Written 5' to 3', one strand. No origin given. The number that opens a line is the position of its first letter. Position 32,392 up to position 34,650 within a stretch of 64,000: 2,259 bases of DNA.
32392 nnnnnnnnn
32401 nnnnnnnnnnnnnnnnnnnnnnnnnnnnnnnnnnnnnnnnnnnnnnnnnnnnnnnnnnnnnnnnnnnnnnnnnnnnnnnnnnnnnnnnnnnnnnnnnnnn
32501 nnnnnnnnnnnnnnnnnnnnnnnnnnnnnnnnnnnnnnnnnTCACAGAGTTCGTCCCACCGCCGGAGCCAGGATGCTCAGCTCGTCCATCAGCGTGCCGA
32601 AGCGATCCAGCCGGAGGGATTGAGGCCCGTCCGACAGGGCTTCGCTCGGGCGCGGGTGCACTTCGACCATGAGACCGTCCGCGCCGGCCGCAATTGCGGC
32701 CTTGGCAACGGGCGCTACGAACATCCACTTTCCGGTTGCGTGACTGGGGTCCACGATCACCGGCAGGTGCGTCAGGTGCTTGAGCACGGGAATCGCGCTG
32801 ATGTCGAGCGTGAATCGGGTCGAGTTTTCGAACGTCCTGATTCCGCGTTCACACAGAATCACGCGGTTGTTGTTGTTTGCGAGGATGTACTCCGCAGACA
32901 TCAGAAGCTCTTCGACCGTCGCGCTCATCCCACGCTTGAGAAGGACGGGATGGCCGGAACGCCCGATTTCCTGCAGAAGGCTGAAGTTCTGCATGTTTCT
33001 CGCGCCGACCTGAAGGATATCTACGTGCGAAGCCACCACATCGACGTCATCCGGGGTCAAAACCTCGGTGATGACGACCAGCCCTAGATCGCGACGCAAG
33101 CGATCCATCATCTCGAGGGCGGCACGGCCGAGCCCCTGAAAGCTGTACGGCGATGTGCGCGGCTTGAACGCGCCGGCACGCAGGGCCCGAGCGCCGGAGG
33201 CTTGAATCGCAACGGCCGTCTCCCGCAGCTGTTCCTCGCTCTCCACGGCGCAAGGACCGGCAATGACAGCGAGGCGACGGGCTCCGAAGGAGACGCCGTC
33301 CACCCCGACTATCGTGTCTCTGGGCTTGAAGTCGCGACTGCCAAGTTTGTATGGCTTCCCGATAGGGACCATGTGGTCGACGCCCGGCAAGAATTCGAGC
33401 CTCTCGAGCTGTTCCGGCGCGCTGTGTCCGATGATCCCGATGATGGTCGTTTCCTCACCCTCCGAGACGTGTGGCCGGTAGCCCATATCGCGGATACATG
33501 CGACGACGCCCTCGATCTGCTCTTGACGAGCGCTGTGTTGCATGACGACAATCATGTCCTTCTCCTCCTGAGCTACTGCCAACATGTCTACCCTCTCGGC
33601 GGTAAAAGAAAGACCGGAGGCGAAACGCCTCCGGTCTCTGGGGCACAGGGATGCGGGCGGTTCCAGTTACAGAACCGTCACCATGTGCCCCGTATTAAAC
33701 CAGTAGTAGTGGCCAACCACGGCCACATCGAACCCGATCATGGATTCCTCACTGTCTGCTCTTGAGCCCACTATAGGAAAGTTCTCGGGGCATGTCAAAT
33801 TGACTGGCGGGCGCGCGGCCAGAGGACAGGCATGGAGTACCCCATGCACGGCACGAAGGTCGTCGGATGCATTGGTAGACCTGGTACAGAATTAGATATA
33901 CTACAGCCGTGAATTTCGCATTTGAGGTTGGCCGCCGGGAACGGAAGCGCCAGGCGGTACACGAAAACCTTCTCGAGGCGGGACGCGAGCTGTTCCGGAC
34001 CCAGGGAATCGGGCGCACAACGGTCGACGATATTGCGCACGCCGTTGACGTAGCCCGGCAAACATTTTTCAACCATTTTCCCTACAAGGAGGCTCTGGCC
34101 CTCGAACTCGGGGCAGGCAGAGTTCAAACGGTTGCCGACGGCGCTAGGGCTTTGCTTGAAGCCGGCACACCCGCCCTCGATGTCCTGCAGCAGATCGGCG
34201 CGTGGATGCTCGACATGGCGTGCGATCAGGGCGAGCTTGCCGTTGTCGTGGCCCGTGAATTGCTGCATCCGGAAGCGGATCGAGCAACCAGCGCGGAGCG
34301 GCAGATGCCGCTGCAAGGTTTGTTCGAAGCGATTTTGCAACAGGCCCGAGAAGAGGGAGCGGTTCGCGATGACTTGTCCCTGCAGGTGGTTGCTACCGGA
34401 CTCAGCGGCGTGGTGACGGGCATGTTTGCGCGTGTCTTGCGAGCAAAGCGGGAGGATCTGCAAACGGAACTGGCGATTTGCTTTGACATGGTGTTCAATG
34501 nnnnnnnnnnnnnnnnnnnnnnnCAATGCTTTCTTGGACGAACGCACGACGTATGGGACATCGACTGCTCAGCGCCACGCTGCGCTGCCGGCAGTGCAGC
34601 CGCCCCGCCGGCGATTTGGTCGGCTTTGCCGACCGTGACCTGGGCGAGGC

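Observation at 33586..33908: Leader peptide with consecutive Tyr-Tyr-Trp-Phe codons plus a terminator hairpin upstream of a 10-gene aromatic amino acid super-operon (candidate ribosome-mediated attenuator)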

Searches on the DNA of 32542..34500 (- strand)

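Call 5: search_rna_families(source=window, start=33000, end=34500, threshold=evalue, max_evalue=10, show_alignments=3)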
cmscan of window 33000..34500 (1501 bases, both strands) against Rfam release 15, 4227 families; matches with E-value up to 10: 2.
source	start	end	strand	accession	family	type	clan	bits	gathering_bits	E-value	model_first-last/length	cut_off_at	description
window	33605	33641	+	RF03619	mir-5729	Gene; miRNA;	-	17.8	41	2.7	23-59/79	no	mir-5729 microRNA precursor family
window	33605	33677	-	RF00111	SdsR_RyeB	Gene; sRNA;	CL00105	16.8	38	7.4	1-100/100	no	SdsR_RyeB RNA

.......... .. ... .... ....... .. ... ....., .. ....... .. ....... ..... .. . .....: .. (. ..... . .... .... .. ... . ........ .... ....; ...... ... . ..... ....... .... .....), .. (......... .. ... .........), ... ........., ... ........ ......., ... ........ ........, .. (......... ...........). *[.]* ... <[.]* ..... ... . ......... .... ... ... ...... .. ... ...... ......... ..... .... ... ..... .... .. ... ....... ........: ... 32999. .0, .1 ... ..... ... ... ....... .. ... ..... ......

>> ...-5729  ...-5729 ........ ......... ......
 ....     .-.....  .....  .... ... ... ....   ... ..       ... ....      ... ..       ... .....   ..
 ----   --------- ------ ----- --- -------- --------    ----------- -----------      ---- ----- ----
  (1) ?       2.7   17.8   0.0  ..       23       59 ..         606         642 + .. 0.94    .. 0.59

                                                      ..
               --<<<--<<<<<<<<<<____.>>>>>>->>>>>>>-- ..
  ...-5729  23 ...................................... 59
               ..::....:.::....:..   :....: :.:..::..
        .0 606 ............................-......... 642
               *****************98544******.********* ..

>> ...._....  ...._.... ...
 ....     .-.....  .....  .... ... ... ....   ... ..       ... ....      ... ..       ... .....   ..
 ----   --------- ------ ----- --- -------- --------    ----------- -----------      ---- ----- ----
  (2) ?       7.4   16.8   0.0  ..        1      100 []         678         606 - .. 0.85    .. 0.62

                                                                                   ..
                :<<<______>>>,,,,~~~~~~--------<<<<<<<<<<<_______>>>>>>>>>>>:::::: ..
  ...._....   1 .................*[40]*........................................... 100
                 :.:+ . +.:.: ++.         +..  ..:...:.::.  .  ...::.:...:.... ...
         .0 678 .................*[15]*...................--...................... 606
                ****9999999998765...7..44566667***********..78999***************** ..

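Call 60: build_rna_model(alignment_id=A4, structure=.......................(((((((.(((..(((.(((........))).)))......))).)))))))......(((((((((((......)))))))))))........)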
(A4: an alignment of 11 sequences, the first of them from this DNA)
Model R1 built from alignment A4 (11 sequences, 117 columns); structure: as given.
model positions 108; base pairs 27; branch points 1; effective number of sequences 1.45; information 0.59 bits per position. Calibrated on 0.2 Mb of random sequence (short: E-values are rough).
structure used (alignment columns):
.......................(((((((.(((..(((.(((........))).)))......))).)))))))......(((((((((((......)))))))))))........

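Call 62: search_with_rna_model(model_id=R1, sources=[window, L001, L002, L003, L004, L005, L006, L007, L008, L009, L010, L011, L012, L013, L014, L015, L016, L017, L018, L019, L020, L021, L022, L023, L024, L025, L026, L027, L028, L029, L030, L031, L032, L033, L034, L035, L036, L037, L038, L039, L040, L041, L042, L043, L044, L045, L046, L047, L048, L049, L050, L051, L052, L053, L054, L055, L056, L057, L058, L059, L060, L061, L062, L063, L064, L065, L066, L067, L068, L069, L070, L071, L072, L073, L074, L075, L076, L077, L078, L079, L080, L081, L082, L083, L084, L085, L086, L087, L088, L089, L090, L091, L092, L093, L094, L095, L096, L097, L098, L099], max_evalue=1)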
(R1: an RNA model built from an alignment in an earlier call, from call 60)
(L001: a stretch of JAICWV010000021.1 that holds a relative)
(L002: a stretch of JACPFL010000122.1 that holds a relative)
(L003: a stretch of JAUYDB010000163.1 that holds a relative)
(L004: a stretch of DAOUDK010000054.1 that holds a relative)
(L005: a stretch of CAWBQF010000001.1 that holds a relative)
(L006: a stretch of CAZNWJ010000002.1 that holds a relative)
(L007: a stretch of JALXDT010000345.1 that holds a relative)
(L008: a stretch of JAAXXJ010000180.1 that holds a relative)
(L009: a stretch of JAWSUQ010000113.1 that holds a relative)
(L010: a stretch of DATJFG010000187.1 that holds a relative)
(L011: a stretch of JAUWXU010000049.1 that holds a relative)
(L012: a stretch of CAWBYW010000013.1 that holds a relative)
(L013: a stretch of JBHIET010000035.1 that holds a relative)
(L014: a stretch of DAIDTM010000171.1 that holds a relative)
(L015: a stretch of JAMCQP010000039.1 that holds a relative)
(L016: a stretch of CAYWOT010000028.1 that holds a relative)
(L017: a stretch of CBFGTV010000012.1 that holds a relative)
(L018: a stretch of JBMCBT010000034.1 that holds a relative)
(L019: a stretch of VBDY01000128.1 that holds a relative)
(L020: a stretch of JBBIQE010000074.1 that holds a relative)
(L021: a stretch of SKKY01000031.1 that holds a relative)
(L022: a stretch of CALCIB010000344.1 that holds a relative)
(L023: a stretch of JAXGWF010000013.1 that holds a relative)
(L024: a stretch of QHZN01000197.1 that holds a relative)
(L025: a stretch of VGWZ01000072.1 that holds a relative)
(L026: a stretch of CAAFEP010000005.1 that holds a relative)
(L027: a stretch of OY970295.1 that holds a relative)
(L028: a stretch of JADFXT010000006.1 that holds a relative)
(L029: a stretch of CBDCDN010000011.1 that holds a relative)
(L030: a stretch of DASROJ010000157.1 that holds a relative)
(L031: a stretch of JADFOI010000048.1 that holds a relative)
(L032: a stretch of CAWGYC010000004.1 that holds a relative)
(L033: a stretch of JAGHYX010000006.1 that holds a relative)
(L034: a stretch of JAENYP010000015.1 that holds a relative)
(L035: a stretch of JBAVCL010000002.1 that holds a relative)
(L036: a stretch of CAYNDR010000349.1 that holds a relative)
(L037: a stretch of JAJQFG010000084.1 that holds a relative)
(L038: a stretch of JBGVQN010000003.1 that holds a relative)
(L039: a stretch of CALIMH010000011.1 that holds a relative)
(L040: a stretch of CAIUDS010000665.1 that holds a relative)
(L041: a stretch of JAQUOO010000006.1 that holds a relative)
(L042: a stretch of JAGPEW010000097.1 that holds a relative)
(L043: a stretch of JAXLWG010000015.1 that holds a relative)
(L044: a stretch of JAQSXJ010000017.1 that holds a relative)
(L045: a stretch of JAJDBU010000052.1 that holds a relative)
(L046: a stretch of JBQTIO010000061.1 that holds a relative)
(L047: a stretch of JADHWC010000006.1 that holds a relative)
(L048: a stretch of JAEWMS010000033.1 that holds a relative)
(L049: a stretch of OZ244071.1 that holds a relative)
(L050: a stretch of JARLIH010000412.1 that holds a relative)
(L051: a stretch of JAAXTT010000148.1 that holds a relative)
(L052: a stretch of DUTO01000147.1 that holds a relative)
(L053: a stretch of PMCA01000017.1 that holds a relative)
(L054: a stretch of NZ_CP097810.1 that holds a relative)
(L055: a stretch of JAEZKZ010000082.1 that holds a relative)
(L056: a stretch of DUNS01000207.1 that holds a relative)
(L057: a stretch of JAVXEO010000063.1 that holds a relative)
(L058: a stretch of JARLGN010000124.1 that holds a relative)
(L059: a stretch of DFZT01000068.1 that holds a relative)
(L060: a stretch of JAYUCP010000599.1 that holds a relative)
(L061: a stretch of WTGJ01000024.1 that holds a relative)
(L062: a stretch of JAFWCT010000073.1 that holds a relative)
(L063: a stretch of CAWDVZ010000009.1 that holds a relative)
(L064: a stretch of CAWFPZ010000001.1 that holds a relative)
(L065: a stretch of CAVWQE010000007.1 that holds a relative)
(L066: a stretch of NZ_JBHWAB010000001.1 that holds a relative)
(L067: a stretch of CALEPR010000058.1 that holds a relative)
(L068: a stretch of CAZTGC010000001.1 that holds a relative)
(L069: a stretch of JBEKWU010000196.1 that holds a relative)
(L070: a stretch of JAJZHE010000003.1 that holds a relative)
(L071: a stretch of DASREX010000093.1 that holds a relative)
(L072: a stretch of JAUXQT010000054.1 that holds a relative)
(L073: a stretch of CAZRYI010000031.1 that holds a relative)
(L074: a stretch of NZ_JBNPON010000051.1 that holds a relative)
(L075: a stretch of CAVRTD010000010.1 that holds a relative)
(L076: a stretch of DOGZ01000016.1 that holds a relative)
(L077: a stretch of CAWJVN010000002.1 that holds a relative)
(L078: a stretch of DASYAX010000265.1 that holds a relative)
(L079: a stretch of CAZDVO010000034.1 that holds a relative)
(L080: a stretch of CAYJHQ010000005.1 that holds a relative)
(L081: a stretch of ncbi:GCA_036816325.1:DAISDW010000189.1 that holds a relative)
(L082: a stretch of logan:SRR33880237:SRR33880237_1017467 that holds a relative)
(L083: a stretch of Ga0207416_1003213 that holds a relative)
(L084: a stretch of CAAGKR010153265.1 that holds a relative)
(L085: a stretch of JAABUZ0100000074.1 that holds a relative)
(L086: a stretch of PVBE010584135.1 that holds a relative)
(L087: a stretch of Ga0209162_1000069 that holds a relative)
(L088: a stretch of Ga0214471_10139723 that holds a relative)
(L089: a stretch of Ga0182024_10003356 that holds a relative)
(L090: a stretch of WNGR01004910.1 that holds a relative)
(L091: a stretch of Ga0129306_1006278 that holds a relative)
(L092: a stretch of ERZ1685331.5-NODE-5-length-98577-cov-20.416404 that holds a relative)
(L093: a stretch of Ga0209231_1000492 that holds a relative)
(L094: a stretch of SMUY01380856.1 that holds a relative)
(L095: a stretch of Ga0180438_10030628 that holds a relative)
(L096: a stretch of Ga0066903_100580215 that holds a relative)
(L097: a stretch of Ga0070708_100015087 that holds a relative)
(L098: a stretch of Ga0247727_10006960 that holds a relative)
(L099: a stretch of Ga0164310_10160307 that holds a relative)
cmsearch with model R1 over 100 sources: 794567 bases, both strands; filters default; matches with E-value up to 1: 12.
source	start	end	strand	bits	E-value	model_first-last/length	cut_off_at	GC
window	33604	33711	-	112.4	1.1e-30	1-108/108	no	0.56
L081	967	1074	-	112.4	1.1e-30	1-108/108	no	0.56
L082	467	574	-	112.4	1.1e-30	1-108/108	no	0.56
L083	2252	2358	+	108.3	1.9e-29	1-108/108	no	0.53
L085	2248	2358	+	107.5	3.2e-29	1-108/108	no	0.52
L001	3875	3978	+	80.1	7.6e-21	1-108/108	no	0.65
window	33609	33636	+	25.8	0.00025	73-100/108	no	0.64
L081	972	999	+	25.8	0.00025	73-100/108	no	0.64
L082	472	499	+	25.8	0.00025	73-100/108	no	0.64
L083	2325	2350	-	24.7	0.00055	76-100/108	no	0.69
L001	3946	3971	-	24.2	0.00078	75-100/108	no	0.73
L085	2323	2351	-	20.2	0.013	75-100/108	no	0.69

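Call 63: search_with_rna_model(model_id=R1, sources=[L100, L101, L102, L103, L104, L105, L106, L107, L108, L109, L110, L111, L112, L113, L114, L115, L116, L117, L118, L119, L120, L121, L122, L123, L124, L125, L126, L127, L128, L129, L130, L131, L132, L133, L134, L135, L136, L137, L138, L139, L140, L141, L142, L143, L144, L145, L146, L147, L148, L149, L150, L151, L152, L153, L154, L155, L156, L157, L158, L159, L160, L161, L162, L163, L166, L169, L173, L174, L177, L180, L181], max_evalue=1)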
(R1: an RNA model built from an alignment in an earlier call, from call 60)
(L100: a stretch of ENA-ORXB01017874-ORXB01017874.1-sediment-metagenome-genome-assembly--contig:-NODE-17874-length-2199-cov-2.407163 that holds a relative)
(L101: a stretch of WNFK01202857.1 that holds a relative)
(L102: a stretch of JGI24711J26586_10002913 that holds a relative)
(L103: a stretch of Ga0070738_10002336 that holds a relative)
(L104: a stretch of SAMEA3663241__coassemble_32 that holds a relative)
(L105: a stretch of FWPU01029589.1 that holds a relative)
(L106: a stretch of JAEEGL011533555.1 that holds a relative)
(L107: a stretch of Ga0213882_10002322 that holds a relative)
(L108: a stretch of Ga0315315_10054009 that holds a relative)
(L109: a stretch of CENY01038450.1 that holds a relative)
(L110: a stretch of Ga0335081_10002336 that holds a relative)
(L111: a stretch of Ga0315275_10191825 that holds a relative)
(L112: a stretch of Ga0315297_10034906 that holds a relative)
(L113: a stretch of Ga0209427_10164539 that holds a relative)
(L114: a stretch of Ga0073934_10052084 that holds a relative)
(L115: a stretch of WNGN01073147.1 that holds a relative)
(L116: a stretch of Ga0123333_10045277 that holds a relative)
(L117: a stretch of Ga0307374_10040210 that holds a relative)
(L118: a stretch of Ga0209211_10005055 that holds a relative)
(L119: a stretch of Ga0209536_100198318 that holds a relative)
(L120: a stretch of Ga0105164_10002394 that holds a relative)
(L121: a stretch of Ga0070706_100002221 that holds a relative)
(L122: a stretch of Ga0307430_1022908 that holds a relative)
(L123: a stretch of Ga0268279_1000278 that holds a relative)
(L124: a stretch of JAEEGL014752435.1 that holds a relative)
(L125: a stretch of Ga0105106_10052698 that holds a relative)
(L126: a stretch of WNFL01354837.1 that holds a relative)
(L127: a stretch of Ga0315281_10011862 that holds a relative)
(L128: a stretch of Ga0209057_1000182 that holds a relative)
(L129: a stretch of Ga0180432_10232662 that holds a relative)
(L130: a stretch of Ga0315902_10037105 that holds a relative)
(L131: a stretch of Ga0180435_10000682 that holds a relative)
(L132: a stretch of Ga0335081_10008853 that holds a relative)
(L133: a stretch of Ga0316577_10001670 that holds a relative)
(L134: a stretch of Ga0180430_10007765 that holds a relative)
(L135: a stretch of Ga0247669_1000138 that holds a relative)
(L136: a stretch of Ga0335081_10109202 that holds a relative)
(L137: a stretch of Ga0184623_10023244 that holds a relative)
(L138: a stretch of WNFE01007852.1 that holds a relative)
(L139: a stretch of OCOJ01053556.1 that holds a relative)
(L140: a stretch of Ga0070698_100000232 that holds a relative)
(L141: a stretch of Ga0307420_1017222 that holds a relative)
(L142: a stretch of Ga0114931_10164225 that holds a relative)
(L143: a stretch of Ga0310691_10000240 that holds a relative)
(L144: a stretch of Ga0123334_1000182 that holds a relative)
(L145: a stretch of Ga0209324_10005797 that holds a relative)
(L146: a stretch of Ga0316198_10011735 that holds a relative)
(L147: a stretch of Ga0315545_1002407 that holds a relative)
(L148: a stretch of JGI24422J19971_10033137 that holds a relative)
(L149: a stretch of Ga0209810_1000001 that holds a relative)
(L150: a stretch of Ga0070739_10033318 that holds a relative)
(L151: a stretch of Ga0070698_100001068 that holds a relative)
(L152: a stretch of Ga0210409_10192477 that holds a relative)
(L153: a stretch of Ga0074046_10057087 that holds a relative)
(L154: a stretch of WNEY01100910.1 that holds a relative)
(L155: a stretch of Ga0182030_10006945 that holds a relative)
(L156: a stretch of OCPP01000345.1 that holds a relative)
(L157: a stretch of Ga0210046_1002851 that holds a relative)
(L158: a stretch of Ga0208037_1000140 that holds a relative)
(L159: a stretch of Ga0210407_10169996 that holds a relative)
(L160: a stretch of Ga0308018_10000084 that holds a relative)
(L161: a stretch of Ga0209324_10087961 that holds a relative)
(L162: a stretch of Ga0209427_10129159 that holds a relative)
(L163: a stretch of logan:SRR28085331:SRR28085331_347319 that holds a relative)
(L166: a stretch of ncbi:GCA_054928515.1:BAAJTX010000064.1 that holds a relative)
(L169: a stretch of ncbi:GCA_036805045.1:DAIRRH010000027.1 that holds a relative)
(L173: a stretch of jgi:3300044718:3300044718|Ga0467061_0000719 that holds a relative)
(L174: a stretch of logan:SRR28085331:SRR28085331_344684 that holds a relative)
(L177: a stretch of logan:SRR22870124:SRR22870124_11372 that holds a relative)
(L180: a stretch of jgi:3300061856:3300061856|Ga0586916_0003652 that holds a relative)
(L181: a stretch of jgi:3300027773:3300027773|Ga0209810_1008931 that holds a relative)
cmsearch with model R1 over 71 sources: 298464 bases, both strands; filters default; matches with E-value up to 1: 16.
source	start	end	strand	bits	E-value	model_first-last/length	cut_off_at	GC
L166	1347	1453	+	105.6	4.8e-29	1-108/108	no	0.51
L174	1373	1480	+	105.2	6.3e-29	1-108/108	no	0.48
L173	1339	1449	+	104.1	1.4e-28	1-108/108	no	0.48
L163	133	239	+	101.9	6.4e-28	1-108/108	no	0.56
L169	1368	1479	+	98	9.8e-27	1-108/108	no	0.53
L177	1370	1479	+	96.2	3.5e-26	1-108/108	no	0.57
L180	1377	1483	+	92.2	5.9e-25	1-108/108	no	0.56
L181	1261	1356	+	28.6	1.3e-05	1-108/108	no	0.59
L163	207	234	-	25.8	9.5e-05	73-100/108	no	0.64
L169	1446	1472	-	25.3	0.00013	75-100/108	no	0.67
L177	1447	1474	-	25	0.00017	73-100/108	no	0.64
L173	1416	1444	-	24.9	0.00018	73-100/108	no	0.62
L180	1450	1476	-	24.1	0.00031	75-100/108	no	0.67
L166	1421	1448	-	22.6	0.00088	73-100/108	no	0.54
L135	5345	5420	+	21.3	0.0023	1-108/108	no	0.47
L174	1375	1462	-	21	0.0028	1-108/108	no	0.48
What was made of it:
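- Tried and rejected: The covariance model found no further members among about 150 other DAHPS loci (calls 62, 63).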

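Call 68: search_rna_families(sources=[L001, L083, L085, L181, L020, L106, L143, L118, L145, L144, L110, L156, L135, L139, L158, L159, L150, L058, L069, L078], threshold=gathering)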
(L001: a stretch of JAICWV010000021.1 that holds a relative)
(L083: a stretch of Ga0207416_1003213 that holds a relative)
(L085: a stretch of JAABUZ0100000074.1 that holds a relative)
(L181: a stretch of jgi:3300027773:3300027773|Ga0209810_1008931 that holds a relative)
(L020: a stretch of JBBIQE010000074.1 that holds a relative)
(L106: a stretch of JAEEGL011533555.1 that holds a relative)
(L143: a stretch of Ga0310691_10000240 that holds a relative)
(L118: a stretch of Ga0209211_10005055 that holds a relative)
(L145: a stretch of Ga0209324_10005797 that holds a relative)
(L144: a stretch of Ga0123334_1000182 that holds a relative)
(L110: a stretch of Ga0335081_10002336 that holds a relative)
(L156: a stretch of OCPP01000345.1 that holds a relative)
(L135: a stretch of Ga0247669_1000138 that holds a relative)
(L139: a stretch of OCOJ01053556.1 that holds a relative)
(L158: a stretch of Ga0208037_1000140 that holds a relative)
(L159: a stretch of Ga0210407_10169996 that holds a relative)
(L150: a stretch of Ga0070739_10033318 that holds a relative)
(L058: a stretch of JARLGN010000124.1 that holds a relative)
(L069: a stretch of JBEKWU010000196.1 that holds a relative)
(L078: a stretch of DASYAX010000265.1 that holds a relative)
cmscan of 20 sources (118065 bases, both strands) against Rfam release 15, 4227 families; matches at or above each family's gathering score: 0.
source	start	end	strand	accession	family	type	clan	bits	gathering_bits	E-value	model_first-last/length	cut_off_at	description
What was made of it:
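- On Rfam Trp_leader / Phe_leader / His_leader and other curated leaders: Nothing reached the gathering score in 20 related loci (call 68).
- Closest known: uORFC-13-1 motif upstream of aroF in Acholeplasma. Different: It is not among the Rfam matches (call 68).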
